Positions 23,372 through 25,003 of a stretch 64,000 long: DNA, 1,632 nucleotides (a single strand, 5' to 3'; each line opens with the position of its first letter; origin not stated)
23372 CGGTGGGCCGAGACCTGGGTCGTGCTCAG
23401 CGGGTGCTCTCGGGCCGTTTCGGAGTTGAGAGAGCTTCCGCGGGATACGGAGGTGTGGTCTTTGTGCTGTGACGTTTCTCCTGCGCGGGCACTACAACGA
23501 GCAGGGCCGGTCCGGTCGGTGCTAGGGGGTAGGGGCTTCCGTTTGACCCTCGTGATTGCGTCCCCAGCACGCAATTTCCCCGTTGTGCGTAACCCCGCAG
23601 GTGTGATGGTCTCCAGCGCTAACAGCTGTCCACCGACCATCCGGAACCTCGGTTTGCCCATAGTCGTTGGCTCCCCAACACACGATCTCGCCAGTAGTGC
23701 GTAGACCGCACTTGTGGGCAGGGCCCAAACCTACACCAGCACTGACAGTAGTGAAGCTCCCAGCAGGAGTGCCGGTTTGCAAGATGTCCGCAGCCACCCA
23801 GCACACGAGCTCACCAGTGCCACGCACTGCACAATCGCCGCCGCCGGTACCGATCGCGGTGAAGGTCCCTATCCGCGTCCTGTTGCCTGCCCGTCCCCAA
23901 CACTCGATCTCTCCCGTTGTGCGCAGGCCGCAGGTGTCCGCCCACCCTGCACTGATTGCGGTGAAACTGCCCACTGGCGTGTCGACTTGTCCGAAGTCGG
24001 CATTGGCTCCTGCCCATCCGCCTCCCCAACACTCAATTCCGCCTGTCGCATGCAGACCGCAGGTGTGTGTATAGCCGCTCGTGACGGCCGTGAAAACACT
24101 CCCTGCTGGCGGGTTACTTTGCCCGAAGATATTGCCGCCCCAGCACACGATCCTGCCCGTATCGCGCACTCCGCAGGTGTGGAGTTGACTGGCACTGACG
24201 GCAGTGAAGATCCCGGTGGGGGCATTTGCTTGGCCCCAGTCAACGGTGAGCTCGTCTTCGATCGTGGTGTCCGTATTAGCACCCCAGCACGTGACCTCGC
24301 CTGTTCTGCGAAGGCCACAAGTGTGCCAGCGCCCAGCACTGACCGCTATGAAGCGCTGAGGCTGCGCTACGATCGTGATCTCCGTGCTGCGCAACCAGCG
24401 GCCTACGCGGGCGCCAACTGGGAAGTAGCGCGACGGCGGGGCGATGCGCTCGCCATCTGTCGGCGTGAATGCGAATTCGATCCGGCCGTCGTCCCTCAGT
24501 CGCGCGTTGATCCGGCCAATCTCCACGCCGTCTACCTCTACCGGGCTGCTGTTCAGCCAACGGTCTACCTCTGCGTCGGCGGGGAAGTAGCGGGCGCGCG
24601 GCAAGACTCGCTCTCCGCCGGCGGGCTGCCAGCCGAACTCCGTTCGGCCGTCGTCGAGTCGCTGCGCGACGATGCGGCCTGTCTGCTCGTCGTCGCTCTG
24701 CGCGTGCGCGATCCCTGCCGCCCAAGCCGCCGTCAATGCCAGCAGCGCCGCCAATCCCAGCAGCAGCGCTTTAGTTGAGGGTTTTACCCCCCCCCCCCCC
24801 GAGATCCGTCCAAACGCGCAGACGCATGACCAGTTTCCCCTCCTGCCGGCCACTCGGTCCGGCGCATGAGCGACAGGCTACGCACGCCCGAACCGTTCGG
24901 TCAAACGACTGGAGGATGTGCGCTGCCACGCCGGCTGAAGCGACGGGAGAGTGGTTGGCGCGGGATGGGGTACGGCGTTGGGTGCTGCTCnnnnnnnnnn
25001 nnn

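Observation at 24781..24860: C14/G14 homopolymer in the 5' end of a secreted RCC1-repeat gene, arranged like a phase-variation switch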

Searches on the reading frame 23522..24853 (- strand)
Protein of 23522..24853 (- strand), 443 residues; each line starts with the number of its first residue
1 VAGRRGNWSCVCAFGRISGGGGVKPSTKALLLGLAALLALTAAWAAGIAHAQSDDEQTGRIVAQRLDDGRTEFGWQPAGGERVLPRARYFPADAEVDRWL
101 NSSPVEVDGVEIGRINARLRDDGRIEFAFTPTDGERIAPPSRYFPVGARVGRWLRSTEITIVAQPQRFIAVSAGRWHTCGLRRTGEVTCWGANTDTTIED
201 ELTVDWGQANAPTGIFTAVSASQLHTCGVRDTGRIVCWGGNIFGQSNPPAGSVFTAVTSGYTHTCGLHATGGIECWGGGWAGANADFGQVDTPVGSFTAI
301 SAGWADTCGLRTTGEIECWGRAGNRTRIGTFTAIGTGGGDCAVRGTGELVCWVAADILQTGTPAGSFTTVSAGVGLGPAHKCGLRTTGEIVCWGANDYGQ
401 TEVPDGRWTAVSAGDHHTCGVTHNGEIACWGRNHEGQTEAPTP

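Call 9: search_protein_families(library=pfam, proteins=[window:23522-24853:-], max_evalue=0.01)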
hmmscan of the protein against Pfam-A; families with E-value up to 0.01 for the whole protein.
window:23522-24853:- (443 aa): 2 families
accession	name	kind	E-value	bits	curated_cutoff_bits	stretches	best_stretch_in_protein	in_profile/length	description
PF13540.12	RCC1_2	-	4.2e-38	128.6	22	4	169-194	2-27/30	Regulator of chromosome condensation (RCC1) repeat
PF25390.1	WD40_RLD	-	2.4e-21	76.9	150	2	251-438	88-278/363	RCC1-like domain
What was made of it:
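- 23522..24700 (-): Mature protein: a tandem N-terminal domain of about 50 aa per copy (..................) followed by an RCC1/BLIP-II-like beta-propeller. Pfam RCC1_2 (call 9).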

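Call 10: find_encoding_contigs(protein=window:23522-24853:-, flank=5000, max_places=10)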
Protein window:23522-24853:- (443 aa): no gene with exactly this product is on record in the collection.

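Call 11: find_homologous_proteins(query=window:23522-24853:-, max_evalue=0.00001)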
Query window:23522-24853:- (443 aa): 771 proteins with E <= 0.00001 among 8000 candidates; the best 120 are listed.
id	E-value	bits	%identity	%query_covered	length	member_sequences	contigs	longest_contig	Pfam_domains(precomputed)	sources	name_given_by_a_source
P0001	1.5e-256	870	94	89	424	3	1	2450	PF13540.13,PF25390.2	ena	-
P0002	1.9e-188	645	51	89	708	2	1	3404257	PF13540.13,PF25390.2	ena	-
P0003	1.5e-182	626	54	89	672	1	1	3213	PF13540.13,PF25390.2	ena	-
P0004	6.3e-181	620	46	86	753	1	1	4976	PF13540.13,PF25390.2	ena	-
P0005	6.8e-179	614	52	89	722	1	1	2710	PF13540.13,PF25390.2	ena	-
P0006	8.5e-177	607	52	94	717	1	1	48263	PF13540.13,PF25390.2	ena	-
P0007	9.5e-175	600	48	89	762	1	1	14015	PF13540.13,PF25390.2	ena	-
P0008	1.5e-172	593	54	89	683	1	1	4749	PF13540.13,PF25390.2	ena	-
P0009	1.3e-168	580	54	89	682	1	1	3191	PF13540.13,PF25390.2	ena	-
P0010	1.6e-165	570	47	88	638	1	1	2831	PF13540.13,PF25390.2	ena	-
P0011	3.0e-160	552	54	89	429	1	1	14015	PF13540.13,PF25390.2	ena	-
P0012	3.8e-157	542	44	88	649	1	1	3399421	PF13540.13,PF25390.2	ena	-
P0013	1.5e-156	540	53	86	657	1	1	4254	PF13540.13,PF25390.2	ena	-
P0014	1.9e-153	530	55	88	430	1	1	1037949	PF13540.13,PF25390.2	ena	-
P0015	7.5e-153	528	61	79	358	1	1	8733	PF13540.13,PF25390.2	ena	-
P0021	8.6e-146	505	54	99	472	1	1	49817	PF13540.13,PF25390.2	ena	-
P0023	1.4e-144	501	53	91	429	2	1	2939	PF13540.13,PF25390.2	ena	-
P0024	2.8e-144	500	58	96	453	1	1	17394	PF13540.13,PF25390.2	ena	-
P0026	1.5e-142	494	55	96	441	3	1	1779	PF13540.13,PF25390.2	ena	-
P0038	1.4e-133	464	50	89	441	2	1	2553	PF13540.13,PF25390.2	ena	-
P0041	2.9e-132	460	53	89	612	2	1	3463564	PF13540.13,PF25390.2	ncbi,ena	-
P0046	3.6e-131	456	52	88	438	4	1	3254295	PF13540.13,PF25390.2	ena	-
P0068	5.1e-126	439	50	89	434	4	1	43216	PF13540.13,PF25390.2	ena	-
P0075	1.1e-125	438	48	88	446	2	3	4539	PF13540.13,PF25390.2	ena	-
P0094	1.6e-123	431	52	92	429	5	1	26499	PF13540.13,PF25390.2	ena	-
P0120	2.7e-120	420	51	80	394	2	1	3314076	PF13540.13,PF25390.2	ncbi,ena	-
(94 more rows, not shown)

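Call 13: find_encoding_contigs(protein=P0001, flank=5000, max_places=10)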
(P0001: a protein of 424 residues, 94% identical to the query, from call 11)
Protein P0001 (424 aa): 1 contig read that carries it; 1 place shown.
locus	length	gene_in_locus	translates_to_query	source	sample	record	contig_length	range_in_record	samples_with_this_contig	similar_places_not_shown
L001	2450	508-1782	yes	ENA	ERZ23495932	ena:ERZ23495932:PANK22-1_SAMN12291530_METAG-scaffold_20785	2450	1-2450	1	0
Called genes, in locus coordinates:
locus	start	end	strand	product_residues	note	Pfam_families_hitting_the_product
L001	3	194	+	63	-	?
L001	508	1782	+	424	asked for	PF25390:WD40_RLD, PF13540:RCC1_2, PF25390:WD40_RLD, PF13540:RCC1_2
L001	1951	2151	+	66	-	-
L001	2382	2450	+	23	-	?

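Call 15: find_encoding_contigs(protein=P0014, flank=3000, max_places=4)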
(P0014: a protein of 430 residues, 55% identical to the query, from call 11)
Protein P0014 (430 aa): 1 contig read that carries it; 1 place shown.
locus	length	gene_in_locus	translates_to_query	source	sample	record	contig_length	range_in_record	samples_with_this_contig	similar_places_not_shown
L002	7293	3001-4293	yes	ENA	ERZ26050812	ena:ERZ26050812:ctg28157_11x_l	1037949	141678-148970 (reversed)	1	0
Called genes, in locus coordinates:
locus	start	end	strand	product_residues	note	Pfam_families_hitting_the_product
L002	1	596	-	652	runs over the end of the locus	PF00756:Esterase (faint), PF01738:DLH (faint), PF02129:Peptidase_S15 (faint), PF02230:Abhydrolase_2 (faint), PF10503:Esterase_PHB (faint), PF00561:Abhydrolase_1 (faint)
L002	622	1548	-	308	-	-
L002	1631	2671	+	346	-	PF08240:ADH_N, PF16912:Glu_dehyd_C, PF00107:ADH_zinc_N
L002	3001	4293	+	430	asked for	PF13540:RCC1_2, PF25390:WD40_RLD, PF13540:RCC1_2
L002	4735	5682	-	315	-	PF04199:Cyclase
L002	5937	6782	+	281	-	-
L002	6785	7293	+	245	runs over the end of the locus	PF02481:DNA_processg_A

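Call 16: find_encoding_contigs(protein=P0024, flank=3000, max_places=4)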
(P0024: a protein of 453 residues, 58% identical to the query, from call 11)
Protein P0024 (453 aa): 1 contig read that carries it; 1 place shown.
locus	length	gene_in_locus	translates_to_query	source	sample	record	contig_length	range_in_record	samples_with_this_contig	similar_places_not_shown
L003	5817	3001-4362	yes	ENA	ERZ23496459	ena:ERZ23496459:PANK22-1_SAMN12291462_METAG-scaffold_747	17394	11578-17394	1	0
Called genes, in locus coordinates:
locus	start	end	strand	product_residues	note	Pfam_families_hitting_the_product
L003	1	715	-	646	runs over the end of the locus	PF02129:Peptidase_S15 (faint), PF02230:Abhydrolase_2 (faint), PF10503:Esterase_PHB (faint)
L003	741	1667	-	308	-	PF10503:Esterase_PHB (faint)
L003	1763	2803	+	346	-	PF08240:ADH_N, PF16912:Glu_dehyd_C, PF00107:ADH_zinc_N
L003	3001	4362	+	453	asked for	PF13540:RCC1_2, PF25390:WD40_RLD, PF13540:RCC1_2, PF25390:WD40_RLD (weak), PF13540:RCC1_2 (weak)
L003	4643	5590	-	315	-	PF04199:Cyclase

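Call 17: find_encoding_contigs(protein=P0021, flank=3000, max_places=4)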
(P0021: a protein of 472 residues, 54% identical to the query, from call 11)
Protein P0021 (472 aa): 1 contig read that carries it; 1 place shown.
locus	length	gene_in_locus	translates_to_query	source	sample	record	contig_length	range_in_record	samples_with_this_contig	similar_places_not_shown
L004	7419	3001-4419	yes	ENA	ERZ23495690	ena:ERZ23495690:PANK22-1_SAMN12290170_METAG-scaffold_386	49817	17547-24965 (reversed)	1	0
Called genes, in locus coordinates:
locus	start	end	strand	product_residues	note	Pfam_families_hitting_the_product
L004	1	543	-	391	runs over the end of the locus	PF00355:Rieske, PF00848:Ring_hydroxyl_A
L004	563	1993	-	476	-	PF01425:Amidase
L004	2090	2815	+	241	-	PF01138:RNase_PH, PF03725:RNase_PH_C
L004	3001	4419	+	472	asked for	PF25390:WD40_RLD, PF13540:RCC1_2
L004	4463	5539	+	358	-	PF13540:RCC1_2, PF25390:WD40_RLD, PF13540:RCC1_2 (weak)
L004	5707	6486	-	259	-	-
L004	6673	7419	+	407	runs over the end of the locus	PF06245:DUF1015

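Call 35: find_encoding_contigs(protein=P0026, flank=2500, max_places=5)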
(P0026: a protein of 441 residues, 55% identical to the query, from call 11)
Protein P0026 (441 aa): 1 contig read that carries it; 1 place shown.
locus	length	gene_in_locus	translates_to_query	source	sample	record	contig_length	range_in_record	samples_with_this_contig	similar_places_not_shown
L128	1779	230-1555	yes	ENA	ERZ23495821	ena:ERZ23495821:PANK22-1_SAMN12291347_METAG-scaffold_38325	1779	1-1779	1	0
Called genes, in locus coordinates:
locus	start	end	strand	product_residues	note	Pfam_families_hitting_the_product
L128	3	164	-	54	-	?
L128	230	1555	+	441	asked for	PF25390:WD40_RLD, PF13540:RCC1_2 (weak), PF25390:WD40_RLD, PF13540:RCC1_2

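Call 36: find_encoding_contigs(protein=P0046, flank=2500, max_places=5)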
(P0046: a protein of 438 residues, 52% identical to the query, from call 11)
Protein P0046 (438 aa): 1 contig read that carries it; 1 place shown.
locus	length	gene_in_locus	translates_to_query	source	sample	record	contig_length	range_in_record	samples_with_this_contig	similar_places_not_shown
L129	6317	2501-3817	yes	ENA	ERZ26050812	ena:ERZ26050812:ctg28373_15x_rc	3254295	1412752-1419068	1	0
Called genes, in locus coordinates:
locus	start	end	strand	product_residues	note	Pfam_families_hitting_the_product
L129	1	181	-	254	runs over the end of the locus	PF01084:Ribosomal_S18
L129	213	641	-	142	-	PF00436:SSB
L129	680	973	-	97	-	PF01250:Ribosomal_S6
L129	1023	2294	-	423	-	PF00464:SHMT, PF00155:Aminotran_1_2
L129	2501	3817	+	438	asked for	PF25390:WD40_RLD, PF13540:RCC1_2 (weak), PF25390:WD40_RLD, PF13540:RCC1_2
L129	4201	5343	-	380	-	-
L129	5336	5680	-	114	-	-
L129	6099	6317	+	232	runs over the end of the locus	PF02597:ThiS, PF02391:MoaE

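Call 45: list_cluster_members(proteins=[P0026, P0046, P0068, P0094, P0038, P0015, P0023, P0075, P0041, P0120])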
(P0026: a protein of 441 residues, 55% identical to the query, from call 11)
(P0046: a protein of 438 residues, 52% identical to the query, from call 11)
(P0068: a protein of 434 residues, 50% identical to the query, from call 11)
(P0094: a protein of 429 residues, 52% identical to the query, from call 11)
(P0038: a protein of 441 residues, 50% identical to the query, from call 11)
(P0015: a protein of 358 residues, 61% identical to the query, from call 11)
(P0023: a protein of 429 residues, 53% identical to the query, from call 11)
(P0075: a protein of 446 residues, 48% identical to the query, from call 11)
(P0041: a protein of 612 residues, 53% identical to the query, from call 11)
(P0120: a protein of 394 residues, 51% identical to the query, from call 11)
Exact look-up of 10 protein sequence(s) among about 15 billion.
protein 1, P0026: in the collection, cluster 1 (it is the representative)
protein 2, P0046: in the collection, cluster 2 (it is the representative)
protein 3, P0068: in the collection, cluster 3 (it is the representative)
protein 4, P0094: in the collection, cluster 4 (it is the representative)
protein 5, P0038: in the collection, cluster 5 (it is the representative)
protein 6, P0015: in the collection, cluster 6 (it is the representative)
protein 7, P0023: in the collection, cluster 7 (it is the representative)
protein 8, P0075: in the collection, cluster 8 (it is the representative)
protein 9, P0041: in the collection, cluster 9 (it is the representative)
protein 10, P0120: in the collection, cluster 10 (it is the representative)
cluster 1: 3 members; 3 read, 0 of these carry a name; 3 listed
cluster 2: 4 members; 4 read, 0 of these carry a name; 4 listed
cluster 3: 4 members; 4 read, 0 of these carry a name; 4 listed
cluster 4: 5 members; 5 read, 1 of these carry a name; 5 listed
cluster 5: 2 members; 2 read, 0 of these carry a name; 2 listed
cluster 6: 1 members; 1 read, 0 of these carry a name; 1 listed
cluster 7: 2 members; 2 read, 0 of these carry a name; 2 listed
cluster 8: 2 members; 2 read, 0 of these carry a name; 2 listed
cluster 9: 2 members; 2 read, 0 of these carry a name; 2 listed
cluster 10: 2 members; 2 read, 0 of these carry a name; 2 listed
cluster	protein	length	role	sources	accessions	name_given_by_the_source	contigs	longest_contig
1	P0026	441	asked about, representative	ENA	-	-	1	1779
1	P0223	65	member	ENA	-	-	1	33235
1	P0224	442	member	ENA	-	-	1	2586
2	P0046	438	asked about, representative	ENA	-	-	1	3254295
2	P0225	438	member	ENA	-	-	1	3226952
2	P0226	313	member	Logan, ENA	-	-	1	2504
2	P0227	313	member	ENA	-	-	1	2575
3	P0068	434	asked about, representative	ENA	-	-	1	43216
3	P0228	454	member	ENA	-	-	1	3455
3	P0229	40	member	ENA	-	-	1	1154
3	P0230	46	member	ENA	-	-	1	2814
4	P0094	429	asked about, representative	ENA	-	-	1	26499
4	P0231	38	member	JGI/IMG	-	hypothetical protein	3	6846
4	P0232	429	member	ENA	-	-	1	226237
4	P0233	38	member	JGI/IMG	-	-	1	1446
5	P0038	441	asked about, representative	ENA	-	-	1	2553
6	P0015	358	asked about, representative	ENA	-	-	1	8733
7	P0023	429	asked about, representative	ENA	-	-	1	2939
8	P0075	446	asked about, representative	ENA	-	-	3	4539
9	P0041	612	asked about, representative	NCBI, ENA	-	-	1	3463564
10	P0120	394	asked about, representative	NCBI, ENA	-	-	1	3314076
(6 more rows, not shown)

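Call 47: find_encoding_contigs(protein=P0068, flank=1500, max_places=5)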
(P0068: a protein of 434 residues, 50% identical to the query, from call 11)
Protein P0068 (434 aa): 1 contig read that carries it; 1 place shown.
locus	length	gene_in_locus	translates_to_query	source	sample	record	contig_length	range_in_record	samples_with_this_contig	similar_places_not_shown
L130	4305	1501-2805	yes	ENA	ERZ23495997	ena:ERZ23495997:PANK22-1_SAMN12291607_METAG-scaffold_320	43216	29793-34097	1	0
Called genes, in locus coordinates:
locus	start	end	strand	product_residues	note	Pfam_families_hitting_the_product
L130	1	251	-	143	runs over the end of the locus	PF02310:B12-binding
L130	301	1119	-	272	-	PF00903:Glyoxalase, PF13468:Glyoxalase_3 (weak), PF13669:Glyoxalase_4, PF13468:Glyoxalase_3, PF13669:Glyoxalase_4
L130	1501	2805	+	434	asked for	PF25390:WD40_RLD, PF13540:RCC1_2 (weak), PF25390:WD40_RLD, PF13540:RCC1_2 (weak)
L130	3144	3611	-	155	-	PF12867:DinB_2 (weak)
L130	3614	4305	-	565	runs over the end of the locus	PF01642:MM_CoA_mutase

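Call 48: find_encoding_contigs(protein=P0228, flank=1500, max_places=5)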
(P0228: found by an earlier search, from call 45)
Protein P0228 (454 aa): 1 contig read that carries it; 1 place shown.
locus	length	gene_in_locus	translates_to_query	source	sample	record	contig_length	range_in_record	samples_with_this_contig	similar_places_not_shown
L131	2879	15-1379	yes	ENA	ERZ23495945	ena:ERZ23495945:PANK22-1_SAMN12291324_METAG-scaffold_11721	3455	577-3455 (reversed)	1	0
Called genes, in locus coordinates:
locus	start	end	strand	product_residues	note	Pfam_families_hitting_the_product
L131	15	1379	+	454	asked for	PF25390:WD40_RLD, PF13540:RCC1_2, PF25390:WD40_RLD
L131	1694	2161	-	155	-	PF12867:DinB_2 (weak)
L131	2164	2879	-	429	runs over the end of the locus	?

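Call 59: find_encoding_contigs(protein=window:23522-24754:-, flank=1500, max_places=10)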
Protein window:23522-24754:- (410 aa): no gene with exactly this product is on record in the collection.
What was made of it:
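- Tried and rejected: The GTG-start and TTG-start forms are not on record (calls 10, 59), so the source sample could not be traced.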

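Call 69: predict_structure(alignment_id=A4)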
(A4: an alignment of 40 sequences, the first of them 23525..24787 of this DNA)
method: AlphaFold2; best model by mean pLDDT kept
length: 421 residues; sequences in the alignment: 40
mean_pLDDT: 86.3   pTM: 0.73
mean pLDDT of the five models: 86.3, 85.5, 85.4, 85.3, 84.9
residues with pLDDT >= 90: 259; 70-90: 105; 50-70: 26; < 50: 31
segments of 3 or more residues with pLDDT < 50: 1-7, 16-34
pLDDT, mean of each block of 10 residues (from residue 1): 46 48 41 68 91 89 89 90 86 91 88 77 84 80 85 96 95 65 89 96 96 96 93 96 97 79 74 97 94 93 90 93 96 77 97 84 98 95 98 96 96 95 75
secondary structure, 60 per line:
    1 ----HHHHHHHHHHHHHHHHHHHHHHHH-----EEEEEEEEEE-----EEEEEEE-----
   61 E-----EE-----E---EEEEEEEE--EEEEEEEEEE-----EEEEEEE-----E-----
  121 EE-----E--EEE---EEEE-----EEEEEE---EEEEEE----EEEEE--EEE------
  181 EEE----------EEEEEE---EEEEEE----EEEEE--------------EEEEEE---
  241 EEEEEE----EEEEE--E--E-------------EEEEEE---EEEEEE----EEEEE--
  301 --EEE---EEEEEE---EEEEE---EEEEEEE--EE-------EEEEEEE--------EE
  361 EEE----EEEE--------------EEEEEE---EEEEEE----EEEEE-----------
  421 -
elements in order: H5-28 E34-43 E49-55 E78-85 E88-97 E103-109 E131-133 E137-140 E146-151 E155-160 E165-169 E172-174 E181-183 E194-199 E203-208 E213-217 E232-237 E241-246 E251-255 E275-280 E284-289 E294-298 E303-305 E309-314 E318-322 E326-332 E344-350 E359-363 E368-371 E386-391 E395-400 E405-409
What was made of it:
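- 23522..24700 (-): AlphaFold2 pLDDT 86 (call 69).
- The ORF downstream of the tract is intact over 421 codons and folds as a confident propeller (pLDDT 86, call 69).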

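Call 71: fold_search(model_id=the predicted structure, library=pdb)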
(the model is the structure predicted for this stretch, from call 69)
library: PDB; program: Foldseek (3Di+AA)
matches with E <= 10: 1122; with E <= 0.001: 512
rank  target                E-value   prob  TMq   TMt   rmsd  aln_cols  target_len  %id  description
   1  3qi0_A                2.2e-14  1.00  0.37  0.53   6.7       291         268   23  Structural, thermodynamic and kinetic analysis of the picomolar binding affinity interaction of the beta-lactamase inh (released 2011-07-20)
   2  1jtd_B                2.8e-14  1.00  0.36  0.52   6.5       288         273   24  Crystal structure of beta-lactamase inhibitor protein-II in complex with TEM-1 beta-lactamase (released 2001-10-03)
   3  3qi0_C                7.6e-14  1.00  0.37  0.53   6.7       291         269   23  Structural, thermodynamic and kinetic analysis of the picomolar binding affinity interaction of the beta-lactamase inh (released 2011-07-20)
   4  3qi0_F                9.3e-14  1.00  0.36  0.52   6.7       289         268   23  Structural, thermodynamic and kinetic analysis of the picomolar binding affinity interaction of the beta-lactamase inh (released 2011-07-20)
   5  6dd7_A                2.9e-13  1.00  0.52  0.59   5.5       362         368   19  Crystal structure of plant UVB photoreceptor UVR8 from in situ serial Laue diffraction (released 2018-07-18)
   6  6xzn_A                3.4e-13  1.00  0.52  0.59   6.0       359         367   18  Arabidopsis UV-B photoreceptor UVR8 mutant G101S W285A (released 2021-01-13)
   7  8gqe_B                3.4e-13  1.00  0.51  0.55   6.4       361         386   17  Crystal structure of the W285A mutant of UVR8 in complex with RUP2 (released 2022-09-14)
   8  4nc4_A                4.4e-13  1.00  0.52  0.59   5.8       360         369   19  Crystal structure of photoreceptor AtUVR8 mutant W285F and light-induced structural changes at 120K (released 2016-10-26)
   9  6xzm_A                4.8e-13  1.00  0.52  0.59   6.2       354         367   18  Arabidopsis UV-B photoreceptor UVR8 mutant D96N D107N W285A (released 2021-01-13)
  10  4dnw_B                5.9e-13  1.00  0.51  0.57   6.0       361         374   18  Crystal structure of UVB-resistance protein UVR8 (released 2012-03-07)
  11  4dnu                  6.2e-13  1.00  0.53  0.60   5.7       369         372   18  Crystal structure of the W285A mutant of UVB-resistance protein UVR8 (released 2012-03-07)
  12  7a0j_DDD              9.7e-13  1.00  0.50  0.75   4.3       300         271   22  Crystal structure of the CRINKLY WD40 ectodomain from the Arabidopsis thaliana receptor kinase ACR4 (released 2021-08-18)
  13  4dnw_A                1.2e-12  1.00  0.51  0.58   6.3       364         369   18  Crystal structure of UVB-resistance protein UVR8 (released 2012-03-07)
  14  7a0k_E                1.3e-12  1.00  0.37  0.41  12.9       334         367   24  Crystal structure of the entire ectodomain from the Physcomitrella patens receptor kinase CR4 (released 2021-08-18)
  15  7vgg_B                1.4e-12  1.00  0.53  0.59   4.8       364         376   18  Cryo-EM structure of Ultraviolet-B activated UVR8 in complex with COP1 (released 2022-05-04)
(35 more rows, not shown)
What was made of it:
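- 23522..24700 (-): Foldseek top matches are BLIP-II, UVR8, ACR4 and RCC1 (call 71).
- On RCC1-like repeat beta-propeller (RLD / BLIP-II-like): Foldseek probability 1.00 to BLIP-II, UVR8 and RCC1 (call 71).
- Closest known: BLIP-II and RCC1-like beta-propellers. Same: The mature protein has the same fold (Foldseek E = 2e-14 to 5e-12, call 71) and matches Pfam RCC1_2 (call 9).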
